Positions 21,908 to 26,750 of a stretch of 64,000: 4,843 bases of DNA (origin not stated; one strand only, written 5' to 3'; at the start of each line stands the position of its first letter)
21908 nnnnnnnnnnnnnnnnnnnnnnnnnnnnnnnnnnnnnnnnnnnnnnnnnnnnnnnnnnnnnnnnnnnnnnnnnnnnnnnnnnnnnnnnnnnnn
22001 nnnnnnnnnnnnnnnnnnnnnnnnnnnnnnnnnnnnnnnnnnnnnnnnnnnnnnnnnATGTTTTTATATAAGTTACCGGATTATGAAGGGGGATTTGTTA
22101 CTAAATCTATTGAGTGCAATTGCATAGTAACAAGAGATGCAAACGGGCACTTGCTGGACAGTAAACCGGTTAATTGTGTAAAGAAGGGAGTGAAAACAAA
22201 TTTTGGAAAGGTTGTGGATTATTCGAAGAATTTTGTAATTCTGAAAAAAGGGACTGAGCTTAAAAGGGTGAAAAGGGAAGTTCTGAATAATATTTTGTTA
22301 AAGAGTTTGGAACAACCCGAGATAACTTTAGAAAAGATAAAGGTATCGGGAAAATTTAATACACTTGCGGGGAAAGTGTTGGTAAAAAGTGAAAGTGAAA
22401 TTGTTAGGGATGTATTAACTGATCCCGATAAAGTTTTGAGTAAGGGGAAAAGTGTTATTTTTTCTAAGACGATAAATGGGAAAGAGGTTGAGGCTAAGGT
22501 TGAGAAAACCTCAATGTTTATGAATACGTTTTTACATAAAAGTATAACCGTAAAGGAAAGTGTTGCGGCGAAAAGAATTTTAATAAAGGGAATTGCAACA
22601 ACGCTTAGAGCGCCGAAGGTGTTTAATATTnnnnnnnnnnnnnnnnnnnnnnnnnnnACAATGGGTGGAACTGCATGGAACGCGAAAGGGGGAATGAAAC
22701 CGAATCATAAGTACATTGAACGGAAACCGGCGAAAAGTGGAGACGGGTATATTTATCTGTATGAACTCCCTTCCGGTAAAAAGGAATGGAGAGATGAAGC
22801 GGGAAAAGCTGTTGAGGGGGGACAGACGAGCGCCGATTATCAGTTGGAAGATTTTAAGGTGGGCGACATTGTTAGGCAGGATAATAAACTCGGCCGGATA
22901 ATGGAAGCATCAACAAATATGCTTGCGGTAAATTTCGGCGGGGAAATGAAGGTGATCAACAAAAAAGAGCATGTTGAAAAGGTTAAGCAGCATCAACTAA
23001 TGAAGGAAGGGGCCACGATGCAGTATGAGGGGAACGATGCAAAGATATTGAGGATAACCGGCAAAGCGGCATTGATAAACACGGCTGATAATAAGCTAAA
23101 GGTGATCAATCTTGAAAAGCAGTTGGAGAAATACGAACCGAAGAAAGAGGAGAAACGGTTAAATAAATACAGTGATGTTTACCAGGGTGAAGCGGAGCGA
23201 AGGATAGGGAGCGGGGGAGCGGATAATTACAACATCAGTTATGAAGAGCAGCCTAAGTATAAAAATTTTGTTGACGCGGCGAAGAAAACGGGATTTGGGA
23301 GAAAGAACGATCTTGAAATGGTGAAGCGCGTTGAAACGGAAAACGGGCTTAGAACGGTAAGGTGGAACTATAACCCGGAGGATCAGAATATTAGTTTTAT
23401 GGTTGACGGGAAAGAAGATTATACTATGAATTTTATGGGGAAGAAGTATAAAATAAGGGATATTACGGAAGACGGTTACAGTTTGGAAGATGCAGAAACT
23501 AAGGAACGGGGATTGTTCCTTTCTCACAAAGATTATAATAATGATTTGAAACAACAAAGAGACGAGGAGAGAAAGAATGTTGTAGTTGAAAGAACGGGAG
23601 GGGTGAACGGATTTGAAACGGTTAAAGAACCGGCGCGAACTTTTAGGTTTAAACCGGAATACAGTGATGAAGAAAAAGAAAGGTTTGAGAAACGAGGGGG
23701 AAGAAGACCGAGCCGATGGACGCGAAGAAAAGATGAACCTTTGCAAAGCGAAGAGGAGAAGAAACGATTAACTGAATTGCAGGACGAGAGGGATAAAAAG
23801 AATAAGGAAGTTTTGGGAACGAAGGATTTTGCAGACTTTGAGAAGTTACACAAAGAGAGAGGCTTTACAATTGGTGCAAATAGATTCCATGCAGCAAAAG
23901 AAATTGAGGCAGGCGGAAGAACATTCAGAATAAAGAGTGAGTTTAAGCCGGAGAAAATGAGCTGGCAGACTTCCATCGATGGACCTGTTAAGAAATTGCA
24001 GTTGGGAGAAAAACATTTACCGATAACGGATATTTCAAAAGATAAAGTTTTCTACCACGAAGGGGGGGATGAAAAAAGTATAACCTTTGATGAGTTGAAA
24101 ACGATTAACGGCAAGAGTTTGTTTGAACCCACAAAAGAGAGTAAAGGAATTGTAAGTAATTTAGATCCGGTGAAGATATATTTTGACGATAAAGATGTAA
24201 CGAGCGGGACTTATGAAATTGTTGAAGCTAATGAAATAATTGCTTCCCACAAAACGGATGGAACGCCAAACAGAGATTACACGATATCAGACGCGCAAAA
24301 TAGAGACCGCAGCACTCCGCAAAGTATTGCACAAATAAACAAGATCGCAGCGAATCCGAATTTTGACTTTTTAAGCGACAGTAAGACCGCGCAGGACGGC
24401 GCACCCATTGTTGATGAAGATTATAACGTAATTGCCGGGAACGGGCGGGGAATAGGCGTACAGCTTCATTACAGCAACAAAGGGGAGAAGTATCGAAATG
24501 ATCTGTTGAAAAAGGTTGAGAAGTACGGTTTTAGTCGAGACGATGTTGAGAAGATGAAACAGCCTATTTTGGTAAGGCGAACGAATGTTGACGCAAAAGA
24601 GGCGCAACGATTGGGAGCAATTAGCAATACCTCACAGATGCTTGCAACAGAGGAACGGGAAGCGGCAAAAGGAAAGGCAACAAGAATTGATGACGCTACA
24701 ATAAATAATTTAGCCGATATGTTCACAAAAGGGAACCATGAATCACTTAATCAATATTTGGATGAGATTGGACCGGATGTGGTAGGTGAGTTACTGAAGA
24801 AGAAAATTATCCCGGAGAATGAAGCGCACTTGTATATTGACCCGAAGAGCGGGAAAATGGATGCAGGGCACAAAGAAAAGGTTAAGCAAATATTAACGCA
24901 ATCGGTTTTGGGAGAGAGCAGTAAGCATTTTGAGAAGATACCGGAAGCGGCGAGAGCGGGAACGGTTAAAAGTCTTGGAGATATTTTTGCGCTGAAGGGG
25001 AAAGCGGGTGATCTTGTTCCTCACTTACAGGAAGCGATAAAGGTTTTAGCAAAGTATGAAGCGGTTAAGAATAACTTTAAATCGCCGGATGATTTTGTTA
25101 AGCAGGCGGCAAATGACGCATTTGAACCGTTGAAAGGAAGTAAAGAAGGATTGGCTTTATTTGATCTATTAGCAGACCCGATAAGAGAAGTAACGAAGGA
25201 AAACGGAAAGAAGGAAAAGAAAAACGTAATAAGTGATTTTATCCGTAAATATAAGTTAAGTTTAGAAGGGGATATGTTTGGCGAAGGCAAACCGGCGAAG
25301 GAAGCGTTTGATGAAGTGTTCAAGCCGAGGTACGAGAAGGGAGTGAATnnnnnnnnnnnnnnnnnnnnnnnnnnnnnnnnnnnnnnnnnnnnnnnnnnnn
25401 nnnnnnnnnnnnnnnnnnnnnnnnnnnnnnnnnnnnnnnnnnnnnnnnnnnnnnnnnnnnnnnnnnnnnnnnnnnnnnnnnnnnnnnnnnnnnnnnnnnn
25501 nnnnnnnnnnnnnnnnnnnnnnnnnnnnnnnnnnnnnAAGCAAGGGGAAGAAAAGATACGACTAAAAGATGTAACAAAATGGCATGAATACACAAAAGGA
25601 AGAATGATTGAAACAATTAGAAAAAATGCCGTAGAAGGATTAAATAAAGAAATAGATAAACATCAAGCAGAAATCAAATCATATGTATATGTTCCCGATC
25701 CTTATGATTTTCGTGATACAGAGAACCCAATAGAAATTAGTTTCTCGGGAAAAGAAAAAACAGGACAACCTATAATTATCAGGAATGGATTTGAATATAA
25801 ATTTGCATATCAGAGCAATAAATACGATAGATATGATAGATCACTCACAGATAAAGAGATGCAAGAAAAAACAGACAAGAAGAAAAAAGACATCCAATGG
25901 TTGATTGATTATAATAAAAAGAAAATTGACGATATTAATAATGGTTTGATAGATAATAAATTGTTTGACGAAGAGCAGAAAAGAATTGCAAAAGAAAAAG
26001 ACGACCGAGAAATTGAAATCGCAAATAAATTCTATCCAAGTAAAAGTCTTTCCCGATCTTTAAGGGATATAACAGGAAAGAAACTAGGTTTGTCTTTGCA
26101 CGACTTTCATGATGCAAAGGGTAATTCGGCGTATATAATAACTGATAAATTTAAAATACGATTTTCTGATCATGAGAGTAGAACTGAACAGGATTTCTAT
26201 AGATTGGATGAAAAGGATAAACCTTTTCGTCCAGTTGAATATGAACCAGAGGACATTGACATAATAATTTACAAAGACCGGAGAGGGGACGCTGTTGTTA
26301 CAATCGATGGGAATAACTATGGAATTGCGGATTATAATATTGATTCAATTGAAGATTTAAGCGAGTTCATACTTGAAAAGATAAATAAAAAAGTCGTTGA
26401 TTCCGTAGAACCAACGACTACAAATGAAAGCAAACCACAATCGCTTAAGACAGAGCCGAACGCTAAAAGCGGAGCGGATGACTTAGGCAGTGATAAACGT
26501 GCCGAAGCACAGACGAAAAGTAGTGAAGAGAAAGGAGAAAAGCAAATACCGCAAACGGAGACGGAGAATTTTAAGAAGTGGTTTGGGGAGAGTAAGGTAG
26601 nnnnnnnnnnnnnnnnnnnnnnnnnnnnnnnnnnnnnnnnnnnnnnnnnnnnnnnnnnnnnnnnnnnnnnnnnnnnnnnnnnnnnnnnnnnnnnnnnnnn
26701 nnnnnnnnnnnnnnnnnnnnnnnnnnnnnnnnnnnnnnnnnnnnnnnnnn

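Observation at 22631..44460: A recurrent leader plus heptamer-encoded linker cassette delimits effector modules inside the polyvalent proteins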

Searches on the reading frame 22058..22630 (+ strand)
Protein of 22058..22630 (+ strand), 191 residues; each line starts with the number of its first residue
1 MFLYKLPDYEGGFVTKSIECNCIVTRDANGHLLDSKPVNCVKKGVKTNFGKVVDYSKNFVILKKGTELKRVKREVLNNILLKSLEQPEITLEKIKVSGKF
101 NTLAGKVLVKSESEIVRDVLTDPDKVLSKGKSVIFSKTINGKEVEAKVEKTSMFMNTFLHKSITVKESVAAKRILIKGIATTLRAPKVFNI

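Call 42: search_protein_families(library=pfam, proteins=[window:22058-22630:+], max_evalue=1)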
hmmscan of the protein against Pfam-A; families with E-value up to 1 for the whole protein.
window:22058-22630:+ (191 aa): 2 families
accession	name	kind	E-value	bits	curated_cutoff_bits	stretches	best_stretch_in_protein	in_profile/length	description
PF21138.3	SMUBP-2_HCS1_1B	-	0.024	14.9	27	1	72-139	19-84/129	Helicase SMUBP-2/HCS1, 1B domain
PF21371.2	Apc5_N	-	0.12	13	27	1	64-163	18-110/138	Anaphase-promoting complex subunit 5, N-terminal domain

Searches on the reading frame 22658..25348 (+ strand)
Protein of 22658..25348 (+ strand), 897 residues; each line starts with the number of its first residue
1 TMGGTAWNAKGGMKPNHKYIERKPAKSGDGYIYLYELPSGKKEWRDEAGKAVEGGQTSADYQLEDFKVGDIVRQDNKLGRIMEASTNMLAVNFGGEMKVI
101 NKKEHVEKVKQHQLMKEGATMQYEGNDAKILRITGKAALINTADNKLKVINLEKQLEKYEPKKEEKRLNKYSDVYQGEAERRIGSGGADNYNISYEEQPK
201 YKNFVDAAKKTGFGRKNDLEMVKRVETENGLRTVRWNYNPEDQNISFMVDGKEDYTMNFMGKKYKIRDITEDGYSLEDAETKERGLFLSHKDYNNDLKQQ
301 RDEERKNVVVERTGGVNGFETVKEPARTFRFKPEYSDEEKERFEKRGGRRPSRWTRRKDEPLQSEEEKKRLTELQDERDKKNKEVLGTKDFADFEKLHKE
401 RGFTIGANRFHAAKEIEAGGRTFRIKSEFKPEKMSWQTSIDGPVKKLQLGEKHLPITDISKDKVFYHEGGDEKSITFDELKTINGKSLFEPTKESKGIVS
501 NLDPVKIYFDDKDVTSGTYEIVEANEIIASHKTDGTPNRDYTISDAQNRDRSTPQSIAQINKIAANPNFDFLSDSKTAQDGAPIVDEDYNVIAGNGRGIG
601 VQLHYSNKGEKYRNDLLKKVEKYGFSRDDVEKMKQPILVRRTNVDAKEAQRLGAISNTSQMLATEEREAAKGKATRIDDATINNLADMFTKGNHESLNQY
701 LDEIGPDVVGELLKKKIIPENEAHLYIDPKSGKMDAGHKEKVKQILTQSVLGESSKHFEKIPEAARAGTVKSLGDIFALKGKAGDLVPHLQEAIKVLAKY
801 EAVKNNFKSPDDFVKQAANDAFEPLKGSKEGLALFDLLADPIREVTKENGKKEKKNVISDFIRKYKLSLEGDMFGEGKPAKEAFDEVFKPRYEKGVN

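Call 42: search_protein_families(library=pfam, proteins=[window:22658-25348:+], max_evalue=1)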
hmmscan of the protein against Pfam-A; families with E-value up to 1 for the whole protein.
window:22658-25348:+ (897 aa): 3 families
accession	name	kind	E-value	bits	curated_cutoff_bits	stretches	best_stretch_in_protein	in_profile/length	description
PF18763.7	ddrB-ParB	-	3.3e-27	95.5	27.6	1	516-642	7-120/121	ddrB-like ParB superfamily domain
PF18140.6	PCC_BT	-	0.039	14.6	23.5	0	403-452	45-93/126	Propionyl-coenzyme A carboxylase BT domain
PF18346.7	SH3_15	-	0.87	10.4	24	0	66-149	1-51/67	Mind bomb SH3 repeat domain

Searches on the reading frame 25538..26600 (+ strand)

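Call 42: search_protein_families(library=pfam, proteins=[window:25538-26600:+], max_evalue=1)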
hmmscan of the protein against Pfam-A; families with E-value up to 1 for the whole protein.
window:25538-26600:+ (354 aa): 1 family
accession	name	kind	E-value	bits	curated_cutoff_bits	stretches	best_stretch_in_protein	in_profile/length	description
PF24889.1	CCTL2_WNK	-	0.15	12.4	27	1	113-150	20-57/75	WNK CCTL2 domain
